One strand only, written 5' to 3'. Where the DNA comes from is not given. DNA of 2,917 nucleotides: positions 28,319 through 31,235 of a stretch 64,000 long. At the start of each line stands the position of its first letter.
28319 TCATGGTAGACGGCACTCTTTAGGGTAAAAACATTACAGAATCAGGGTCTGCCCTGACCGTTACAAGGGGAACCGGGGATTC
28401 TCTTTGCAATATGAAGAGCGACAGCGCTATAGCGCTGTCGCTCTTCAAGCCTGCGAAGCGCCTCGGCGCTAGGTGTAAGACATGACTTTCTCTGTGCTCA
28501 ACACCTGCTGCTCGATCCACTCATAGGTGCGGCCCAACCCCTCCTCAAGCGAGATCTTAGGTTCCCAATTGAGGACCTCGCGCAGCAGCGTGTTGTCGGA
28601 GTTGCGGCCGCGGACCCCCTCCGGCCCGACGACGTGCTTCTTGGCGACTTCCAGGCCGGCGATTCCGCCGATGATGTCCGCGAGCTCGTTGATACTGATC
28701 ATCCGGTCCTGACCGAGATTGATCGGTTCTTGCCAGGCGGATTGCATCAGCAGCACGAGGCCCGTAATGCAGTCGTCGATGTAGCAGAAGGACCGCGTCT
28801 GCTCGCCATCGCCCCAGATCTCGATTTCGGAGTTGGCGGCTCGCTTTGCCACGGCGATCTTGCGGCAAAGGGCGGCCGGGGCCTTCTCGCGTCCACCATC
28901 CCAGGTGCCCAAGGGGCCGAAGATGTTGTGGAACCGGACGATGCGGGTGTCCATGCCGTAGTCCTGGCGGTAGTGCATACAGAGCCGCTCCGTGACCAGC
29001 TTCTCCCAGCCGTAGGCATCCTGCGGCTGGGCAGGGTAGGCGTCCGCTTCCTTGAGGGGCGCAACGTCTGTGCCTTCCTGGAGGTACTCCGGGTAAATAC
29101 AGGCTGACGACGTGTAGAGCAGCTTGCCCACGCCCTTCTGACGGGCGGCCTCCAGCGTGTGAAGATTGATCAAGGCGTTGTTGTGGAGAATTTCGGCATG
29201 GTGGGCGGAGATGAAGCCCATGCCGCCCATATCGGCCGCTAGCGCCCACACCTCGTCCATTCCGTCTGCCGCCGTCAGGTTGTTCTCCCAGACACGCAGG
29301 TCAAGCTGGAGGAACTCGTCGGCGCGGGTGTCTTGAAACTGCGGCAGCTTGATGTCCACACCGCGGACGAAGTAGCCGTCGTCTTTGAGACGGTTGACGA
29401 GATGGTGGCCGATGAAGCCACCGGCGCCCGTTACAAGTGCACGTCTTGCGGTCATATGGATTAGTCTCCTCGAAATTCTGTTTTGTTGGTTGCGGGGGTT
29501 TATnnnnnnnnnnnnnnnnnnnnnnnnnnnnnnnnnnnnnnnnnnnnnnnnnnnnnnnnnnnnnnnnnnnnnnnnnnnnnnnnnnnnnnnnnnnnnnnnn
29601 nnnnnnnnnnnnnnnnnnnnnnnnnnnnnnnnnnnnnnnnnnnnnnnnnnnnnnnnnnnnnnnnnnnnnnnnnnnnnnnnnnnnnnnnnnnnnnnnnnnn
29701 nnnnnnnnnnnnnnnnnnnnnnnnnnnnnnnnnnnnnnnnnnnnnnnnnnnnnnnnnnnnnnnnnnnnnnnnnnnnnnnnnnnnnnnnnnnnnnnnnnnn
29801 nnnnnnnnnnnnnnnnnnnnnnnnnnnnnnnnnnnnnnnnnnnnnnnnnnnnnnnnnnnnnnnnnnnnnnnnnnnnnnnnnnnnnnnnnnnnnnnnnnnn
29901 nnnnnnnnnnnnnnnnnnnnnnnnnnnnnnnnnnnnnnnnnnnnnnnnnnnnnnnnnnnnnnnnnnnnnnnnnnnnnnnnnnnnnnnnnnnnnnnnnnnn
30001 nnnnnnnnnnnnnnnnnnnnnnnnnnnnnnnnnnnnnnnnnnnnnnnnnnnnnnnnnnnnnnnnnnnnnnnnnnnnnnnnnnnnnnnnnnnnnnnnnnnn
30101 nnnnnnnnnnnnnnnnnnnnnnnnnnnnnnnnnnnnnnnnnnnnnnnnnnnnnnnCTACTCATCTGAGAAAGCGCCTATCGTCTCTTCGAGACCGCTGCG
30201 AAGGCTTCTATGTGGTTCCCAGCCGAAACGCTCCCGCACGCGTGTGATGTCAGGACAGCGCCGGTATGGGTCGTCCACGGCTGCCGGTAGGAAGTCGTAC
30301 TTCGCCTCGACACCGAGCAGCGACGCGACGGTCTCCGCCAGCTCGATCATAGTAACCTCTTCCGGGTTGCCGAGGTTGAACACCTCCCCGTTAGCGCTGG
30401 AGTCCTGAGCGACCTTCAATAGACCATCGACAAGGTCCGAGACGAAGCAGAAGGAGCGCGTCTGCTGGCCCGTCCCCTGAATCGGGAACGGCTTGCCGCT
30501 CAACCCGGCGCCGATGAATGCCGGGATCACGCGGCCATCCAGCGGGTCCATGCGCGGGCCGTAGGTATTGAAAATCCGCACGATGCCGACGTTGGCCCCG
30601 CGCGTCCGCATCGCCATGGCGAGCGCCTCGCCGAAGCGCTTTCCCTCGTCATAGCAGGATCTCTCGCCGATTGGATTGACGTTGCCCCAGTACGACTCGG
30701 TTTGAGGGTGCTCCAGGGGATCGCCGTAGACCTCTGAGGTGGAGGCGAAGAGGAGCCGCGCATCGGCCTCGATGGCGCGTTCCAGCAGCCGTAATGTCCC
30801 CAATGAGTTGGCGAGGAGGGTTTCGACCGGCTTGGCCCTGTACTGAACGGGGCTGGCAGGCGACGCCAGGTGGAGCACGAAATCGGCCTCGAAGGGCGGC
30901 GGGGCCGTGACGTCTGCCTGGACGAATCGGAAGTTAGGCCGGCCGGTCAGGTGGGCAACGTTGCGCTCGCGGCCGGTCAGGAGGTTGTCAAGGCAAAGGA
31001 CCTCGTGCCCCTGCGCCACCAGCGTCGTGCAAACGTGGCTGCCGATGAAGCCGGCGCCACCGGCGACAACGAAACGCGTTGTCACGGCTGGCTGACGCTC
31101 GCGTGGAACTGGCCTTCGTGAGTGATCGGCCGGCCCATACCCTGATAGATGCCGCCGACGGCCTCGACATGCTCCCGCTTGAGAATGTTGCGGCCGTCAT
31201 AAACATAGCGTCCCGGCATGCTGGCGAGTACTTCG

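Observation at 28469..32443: Nucleotide-sugar operon combining UDP-xylose synthesis with a GDP-mannose 3,5-epimerase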

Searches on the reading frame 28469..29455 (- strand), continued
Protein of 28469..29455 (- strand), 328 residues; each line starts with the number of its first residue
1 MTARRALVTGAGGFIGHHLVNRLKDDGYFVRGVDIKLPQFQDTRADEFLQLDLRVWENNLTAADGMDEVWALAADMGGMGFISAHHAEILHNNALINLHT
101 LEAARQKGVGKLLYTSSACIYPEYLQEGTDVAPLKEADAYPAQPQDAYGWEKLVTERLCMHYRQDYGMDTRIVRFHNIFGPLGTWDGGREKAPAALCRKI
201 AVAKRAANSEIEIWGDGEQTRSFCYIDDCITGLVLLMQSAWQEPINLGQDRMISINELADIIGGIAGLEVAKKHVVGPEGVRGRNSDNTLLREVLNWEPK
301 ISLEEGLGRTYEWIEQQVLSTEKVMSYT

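Call 48: search_protein_families(library=ncbifam, proteins=[L005:8627-9991:+, L046:10991-12403:+, L008:10988-12286:+, L054:8658-9998:+, L039:8402-9934:+], max_evalue=0.00001)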
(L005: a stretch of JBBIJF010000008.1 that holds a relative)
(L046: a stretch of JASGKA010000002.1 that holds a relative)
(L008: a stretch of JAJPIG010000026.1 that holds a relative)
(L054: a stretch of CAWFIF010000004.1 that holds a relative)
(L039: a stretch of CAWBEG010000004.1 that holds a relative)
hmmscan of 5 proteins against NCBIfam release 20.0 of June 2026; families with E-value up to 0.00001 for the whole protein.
L005:8627-9991:+ (454 aa): 14 families
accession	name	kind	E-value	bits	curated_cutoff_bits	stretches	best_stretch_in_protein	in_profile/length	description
TIGR03026.1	NDP-sugDHase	subfamily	2.6e-106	355.8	189.8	1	7-422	1-412/413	nucleotide sugar dehydrogenase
NF041297.1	UDPGDh_AglM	equivalog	1.6e-96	323.8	670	1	7-424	1-416/429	UDP-glucose 6-dehydrogenase AglM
NF047673.2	TeichurnBiosyTuaD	equivalog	3e-75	254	700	1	8-433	3-422/439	UDP-glucose 6-dehydrogenase TuaD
NF040825.1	UDPMaNacDH_Arch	equivalog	1.5e-40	139.3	750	1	7-428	1-406/418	UDP-N-acetyl-D-mannosamine dehydrogenase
NF008286.0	PRK11064.1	equivalog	7.4e-28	97.3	459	1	8-410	5-408/420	UDP-N-acetyl-D-mannosamine dehydrogenase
NF011631.0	PRK15057.1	equivalog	5.4e-26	91.6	757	1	7-403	1-374/388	UDP-glucose 6-dehydrogenase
NF011729.0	PRK15182.1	equivalog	2.5e-13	49.6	592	1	7-430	7-421/425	Vi polysaccharide biosynthesis UDP-N-acetylglucosamine C-6 dehydrogenase TviB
NF000942.0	PRK00094.1-4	subfamily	8.1e-11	41.7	257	1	7-90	3-82/334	NAD(P)H-dependent glycerol-3-phosphate dehydrogenase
NF009098.0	PRK12439.1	equivalog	7.2e-08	32.2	436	0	7-90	8-87/341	NAD(P)H-dependent glycerol-3-phosphate dehydrogenase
NF042925.1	FHMPC_DH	equivalog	9.2e-08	31.7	500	1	7-90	1-87/304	5-formyl-3-hydroxy-2-methylpyridine 4-carboxylate 5-dehydrogenase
NF000941.0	PRK00094.1-3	equivalog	2.2e-07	30.4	423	1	8-91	3-82/336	NAD(P)H-dependent glycerol-3-phosphate dehydrogenase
NF007161.0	PRK09599.1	subfamily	1.6e-06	27.5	271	0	7-62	1-55/302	NADP-dependent phosphogluconate dehydrogenase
TIGR00745.1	apbA_panE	subfamily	4e-06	26.3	141.35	1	9-88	2-76/305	2-dehydropantoate 2-reductase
NF000946.0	PRK00094.2-4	equivalog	6.2e-06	25.4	455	0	7-90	5-84/342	NAD(P)H-dependent glycerol-3-phosphate dehydrogenase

L046:10991-12403:+ (470 aa): 9 families
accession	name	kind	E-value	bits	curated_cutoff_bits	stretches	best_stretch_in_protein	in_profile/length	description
TIGR03026.1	NDP-sugDHase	subfamily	9.1e-98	327.7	189.8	1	8-422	2-412/413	nucleotide sugar dehydrogenase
NF041297.1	UDPGDh_AglM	equivalog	6.1e-86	289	670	1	8-439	2-427/429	UDP-glucose 6-dehydrogenase AglM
NF047673.2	TeichurnBiosyTuaD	equivalog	9.7e-66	222.7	700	1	8-441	3-430/439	UDP-glucose 6-dehydrogenase TuaD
NF040825.1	UDPMaNacDH_Arch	equivalog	8.8e-41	140.1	750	1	8-424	2-400/418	UDP-N-acetyl-D-mannosamine dehydrogenase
NF008286.0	PRK11064.1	equivalog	3.6e-34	118.1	459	1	7-413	4-411/420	UDP-N-acetyl-D-mannosamine dehydrogenase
NF011631.0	PRK15057.1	equivalog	5.6e-24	85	757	1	8-365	2-340/388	UDP-glucose 6-dehydrogenase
NF011729.0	PRK15182.1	equivalog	4e-21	75.3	592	1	8-411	8-401/425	Vi polysaccharide biosynthesis UDP-N-acetylglucosamine C-6 dehydrogenase TviB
NF007161.0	PRK09599.1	subfamily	8.8e-07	28.4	271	0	8-62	2-55/302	NADP-dependent phosphogluconate dehydrogenase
TIGR00872.1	gnd_rel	equivalog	2.3e-06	27.1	297.2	0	8-50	2-44/299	phosphogluconate dehydrogenase (NAD(+)-dependent, decarboxylating)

L008:10988-12286:+ (432 aa): 8 families
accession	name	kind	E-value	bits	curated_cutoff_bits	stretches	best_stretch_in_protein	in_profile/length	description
NF007640.0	PRK10307.1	subfamily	2.8e-60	204.4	276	1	18-413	2-408/411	WcaI family glycosyltransferase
TIGR04007.1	wcaI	equivalog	1.3e-35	122.9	800.45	1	22-404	6-400/407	colanic acid biosynthesis glycosyltransferase WcaI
TIGR04063.1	stp3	hypoth_equivalog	1.6e-21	76.7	442.05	1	111-412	89-395/397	TIGR04063 family PEP-CTERM/XrtA system glycosyltransferase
TIGR03088.1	stp2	hypoth_equivalog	5.1e-13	48.8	409.05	1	188-411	145-372/374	TIGR03088 family PEP-CTERM/XrtA system glycosyltransferase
TIGR03999.1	thiol_BshA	equivalog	1.1e-11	44.3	273.7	1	172-412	137-373/375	N-acetyl-alpha-D-glucosaminyl L-malate synthase BshA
TIGR04005.1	wcaL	equivalog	1.1e-09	37.7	537.6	1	177-411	172-405/406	colanic acid biosynthesis glycosyltransferase WcaL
TIGR03449.1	mycothiol_MshA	equivalog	2.8e-09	36.4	462.5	1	126-408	112-399/406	D-inositol-3-phosphate glycosyltransferase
NF041876.1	EPS_EpsE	equivalog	2e-07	30.6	400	1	175-401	157-385/389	exopolysaccharide biosynthesis GT4 family glycosyltransferase EpsE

L054:8658-9998:+ (446 aa): 6 families
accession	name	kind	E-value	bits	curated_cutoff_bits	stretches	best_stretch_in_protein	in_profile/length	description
NF007640.0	PRK10307.1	subfamily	7.2e-103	344.6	276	1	9-418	1-407/411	WcaI family glycosyltransferase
TIGR04007.1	wcaI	equivalog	3.5e-64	216.9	800.45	1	9-380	1-374/407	colanic acid biosynthesis glycosyltransferase WcaI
TIGR04063.1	stp3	hypoth_equivalog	1e-28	100.3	442.05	1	89-403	66-382/397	TIGR04063 family PEP-CTERM/XrtA system glycosyltransferase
TIGR03088.1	stp2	hypoth_equivalog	5.9e-09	35.4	409.05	1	258-405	220-360/374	TIGR03088 family PEP-CTERM/XrtA system glycosyltransferase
NF041876.1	EPS_EpsE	equivalog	1.5e-06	27.8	400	1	269-406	247-384/389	exopolysaccharide biosynthesis GT4 family glycosyltransferase EpsE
TIGR03999.1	thiol_BshA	equivalog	2.4e-06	26.8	273.7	1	227-409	188-364/375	N-acetyl-alpha-D-glucosaminyl L-malate synthase BshA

L039:8402-9934:+ (510 aa): 10 families
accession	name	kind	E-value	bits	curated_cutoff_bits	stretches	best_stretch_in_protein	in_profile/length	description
TIGR03025.1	EPS_sugtrans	subfamily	1.2e-115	387.3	295.55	1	65-509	7-444/445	exopolysaccharide biosynthesis polyprenyl glycosylphosphotransferase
TIGR03023.1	WcaJ_sugtrans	equivalog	1.9e-100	337.3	410.75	1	70-509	13-452/453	undecaprenyl-phosphate glucose phosphotransferase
NF041877.1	EPS_EpsZ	equivalog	3.2e-95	319.5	800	1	63-509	17-458/459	exopolysaccharide biosynthesis polyisoprenyl-phosphate hexose-1-phosphate transferase EpsZ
TIGR03022.1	WbaP_sugtrans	subfamily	3.4e-81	273.8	403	1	63-509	9-455/456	undecaprenyl-phosphate galactose phosphotransferase WbaP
TIGR03013.1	EpsB_2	subfamily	1e-62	212.7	393.35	1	81-509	24-442/443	TIGR03013 family XrtA/PEP-CTERM system glycosyltransferase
NF052601.1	undeca_RfbP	equivalog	1.7e-58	197.8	330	1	314-504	43-236/244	undecaprenyl-phosphate galactose phosphotransferase family protein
NF007518.0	PRK10124.1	equivalog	2.6e-47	161.6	684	1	152-500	113-454/464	undecaprenyl-phosphate glucose phosphotransferase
NF050817.1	PolSacchBiosHfsE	equivalog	1.2e-46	159.5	750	1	87-506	45-462/467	polysaccharide biosynthesis protein HfsE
NF011751.0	PRK15204.1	equivalog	1.4e-45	155.8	907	1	180-509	145-475/476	undecaprenyl-phosphate galactose phosphotransferase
NF045514.1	glycotran_HepC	equivalog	4.4e-25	88.3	140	1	314-440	115-216/220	heterocyst development glycosyltransferase HepC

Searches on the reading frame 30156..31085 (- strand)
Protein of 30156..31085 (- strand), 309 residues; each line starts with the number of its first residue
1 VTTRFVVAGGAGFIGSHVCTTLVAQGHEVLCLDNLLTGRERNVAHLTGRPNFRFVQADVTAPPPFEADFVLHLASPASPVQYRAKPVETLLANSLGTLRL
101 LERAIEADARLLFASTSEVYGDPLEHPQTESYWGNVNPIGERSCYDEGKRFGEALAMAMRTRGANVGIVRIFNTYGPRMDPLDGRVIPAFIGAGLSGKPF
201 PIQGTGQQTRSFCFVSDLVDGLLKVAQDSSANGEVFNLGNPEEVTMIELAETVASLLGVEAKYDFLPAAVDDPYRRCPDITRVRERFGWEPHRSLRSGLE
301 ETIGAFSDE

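Call 5: search_protein_families(library=pfam, proteins=[window:30156-31085:-])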
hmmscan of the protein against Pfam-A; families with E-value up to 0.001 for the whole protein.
window:30156-31085:- (309 aa): 6 families
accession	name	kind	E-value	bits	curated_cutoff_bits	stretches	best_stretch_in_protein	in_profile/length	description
PF01370.27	Epimerase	-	3.8e-48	164.4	20.9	1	6-239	2-240/240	NAD dependent epimerase/dehydratase family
PF16363.11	GDP_Man_Dehyd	-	3.5e-42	145.5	27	1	7-302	2-332/332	GDP-mannose 4,6 dehydratase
PF01073.25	3Beta_HSD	-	1.1e-07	31.6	22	1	6-158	1-159/280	3-beta hydroxysteroid dehydrogenase/isomerase family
PF02719.21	Polysacc_synt_2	-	1.1e-06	28.5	20.2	0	145-262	138-252/293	Polysaccharide biosynthesis protein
PF04321.23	RmlD_sub_bind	-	5.4e-06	26.1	27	1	5-261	3-235/287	RmlD substrate binding domain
PF00106.31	adh_short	-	0.0006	19.8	26.6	0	6-61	4-60/195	short chain dehydrogenase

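Call 6: search_protein_families(library=ncbifam, proteins=[window:30156-31085:-])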
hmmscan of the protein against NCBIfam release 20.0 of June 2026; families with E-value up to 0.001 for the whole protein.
window:30156-31085:- (309 aa): 24 families
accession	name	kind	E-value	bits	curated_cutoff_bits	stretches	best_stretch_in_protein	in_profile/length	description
TIGR01181.1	dTDP_gluc_dehyt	equivalog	3.9e-36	124.7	365.1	1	5-306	2-311/321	dTDP-glucose 4,6-dehydratase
TIGR04180.1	EDH_00030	hypoth_equivalog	3.2e-29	101.9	475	1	6-263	2-262/297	NAD-dependent 4,6-dehydratase LegB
TIGR01179.1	galE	equivalog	3.4e-29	101.7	262.3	2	6-180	3-182/332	UDP-glucose 4-epimerase GalE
NF008872.0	PRK11908.1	equivalog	1.8e-28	99.6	294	1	5-307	4-336/349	bifunctional UDP-4-keto-pentose/UDP-xylose synthase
NF005998.1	PRK08125.1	equivalog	4.5e-23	81.5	777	1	3-265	316-594/649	bifunctional UDP-4-amino-4-deoxy-L-arabinose formyltransferase/UDP-glucuronic acid oxidase ArnA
NF007582.0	PRK10217.1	equivalog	5.6e-23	81.6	698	1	4-303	3-328/355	dTDP-glucose 4,6-dehydratase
NF007490.0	PRK10084.1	subfamily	3.2e-21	75.7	649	1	5-304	3-332/361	dTDP-glucose 4,6-dehydratase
TIGR02197.1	heptose_epim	equivalog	7.4e-19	68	274.6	2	6-178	2-174/316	ADP-glyceromanno-heptose 6-epimerase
NF007956.0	PRK10675.1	subfamily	2.8e-18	66.2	394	1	5-176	3-182/338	UDP-glucose 4-epimerase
NF011728.1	PRK15181.1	equivalog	8.8e-17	61.1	760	1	3-303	16-334/348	Vi polysaccharide biosynthesis UDP-N-acetylglucosaminuronic acid C-4 epimerase TviC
NF047922.1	GDPFucSynFcl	equivalog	4.3e-16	59.2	500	1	3-308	3-303/308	GDP-L-fucose synthase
TIGR01777.1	yfcH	hypoth_equivalog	1.6e-11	44.4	207.35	1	6-259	2-243/292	TIGR01777 family oxidoreductase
NF008360.0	PRK11150.1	equivalog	2.9e-08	33.3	452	1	6-254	3-251/310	ADP-glyceromanno-heptose 6-epimerase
TIGR03466.1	HpnA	hypoth_equivalog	3.9e-08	32.6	367.65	1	6-263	4-252/327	hopanoid-associated sugar epimerase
NF041015.1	UDPsulfquin_syn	equivalog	1.8e-07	30.5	575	0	4-40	2-38/384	UDP-sulfoquinovose synthase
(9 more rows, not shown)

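Call 8: search_solved_structures(query=window:30156-31085:-, show_alignments=1, max_evalue=1e-20)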
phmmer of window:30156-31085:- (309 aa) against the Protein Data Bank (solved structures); distinct sequences matched with E-value up to 1e-20: 46.
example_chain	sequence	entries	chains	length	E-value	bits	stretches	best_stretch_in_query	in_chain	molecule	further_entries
4gll_A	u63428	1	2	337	1.2e-94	320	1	4-307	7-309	UDP-glucuronic acid decarboxylase 1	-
2b69_A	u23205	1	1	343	1.3e-94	320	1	4-307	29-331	UDP-glucuronate decarboxylase 1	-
4m55_A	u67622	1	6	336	6.1e-94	317.8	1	4-307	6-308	UDP-glucuronic acid decarboxylase 1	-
4lk3_A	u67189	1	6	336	8.5e-94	317.3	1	4-307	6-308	UDP-glucuronic acid decarboxylase 1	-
7ys8_A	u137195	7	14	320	2.1e-40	141.9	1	4-306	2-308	UDP-glucose 4-epimerase | UDP-glucose 4-epimerase along with EC 5.1.3.2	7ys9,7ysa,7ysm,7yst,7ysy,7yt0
4zrm_A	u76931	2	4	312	2.7e-32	115.3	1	5-306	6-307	UDP-glucose 4-epimerase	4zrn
6wjb_A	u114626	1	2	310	6.7e-29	104.2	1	3-301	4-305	NAD-dependent epimerase/dehydratase family protein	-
6h0p_A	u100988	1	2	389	1.2e-28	103.4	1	7-303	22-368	UDP-D-apiose/UDP-D-xylose synthase 1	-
6wj9_A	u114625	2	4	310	2.2e-28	102.5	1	3-301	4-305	NAD-dependent epimerase/dehydratase family protein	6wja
8vr2_A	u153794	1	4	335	4.1e-28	101.6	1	5-302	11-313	NAD-dependent epimerase/dehydratase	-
6h0n_A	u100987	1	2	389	4.2e-28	101.6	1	7-303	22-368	UDP-D-apiose/UDP-D-xylose synthase 1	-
8rdg_A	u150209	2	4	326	2.5e-27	99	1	4-302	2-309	SDR family NAD(P)-dependent oxidoreductase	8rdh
6pmh_A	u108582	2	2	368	5.3e-27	97.9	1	6-307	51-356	UDP-glucose 4-epimerase related protein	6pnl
8rdi_A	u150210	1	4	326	8.5e-27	97.3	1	4-302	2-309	SDR family NAD(P)-dependent oxidoreductase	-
6bwl_A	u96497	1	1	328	2.9e-26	95.5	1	4-302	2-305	Pal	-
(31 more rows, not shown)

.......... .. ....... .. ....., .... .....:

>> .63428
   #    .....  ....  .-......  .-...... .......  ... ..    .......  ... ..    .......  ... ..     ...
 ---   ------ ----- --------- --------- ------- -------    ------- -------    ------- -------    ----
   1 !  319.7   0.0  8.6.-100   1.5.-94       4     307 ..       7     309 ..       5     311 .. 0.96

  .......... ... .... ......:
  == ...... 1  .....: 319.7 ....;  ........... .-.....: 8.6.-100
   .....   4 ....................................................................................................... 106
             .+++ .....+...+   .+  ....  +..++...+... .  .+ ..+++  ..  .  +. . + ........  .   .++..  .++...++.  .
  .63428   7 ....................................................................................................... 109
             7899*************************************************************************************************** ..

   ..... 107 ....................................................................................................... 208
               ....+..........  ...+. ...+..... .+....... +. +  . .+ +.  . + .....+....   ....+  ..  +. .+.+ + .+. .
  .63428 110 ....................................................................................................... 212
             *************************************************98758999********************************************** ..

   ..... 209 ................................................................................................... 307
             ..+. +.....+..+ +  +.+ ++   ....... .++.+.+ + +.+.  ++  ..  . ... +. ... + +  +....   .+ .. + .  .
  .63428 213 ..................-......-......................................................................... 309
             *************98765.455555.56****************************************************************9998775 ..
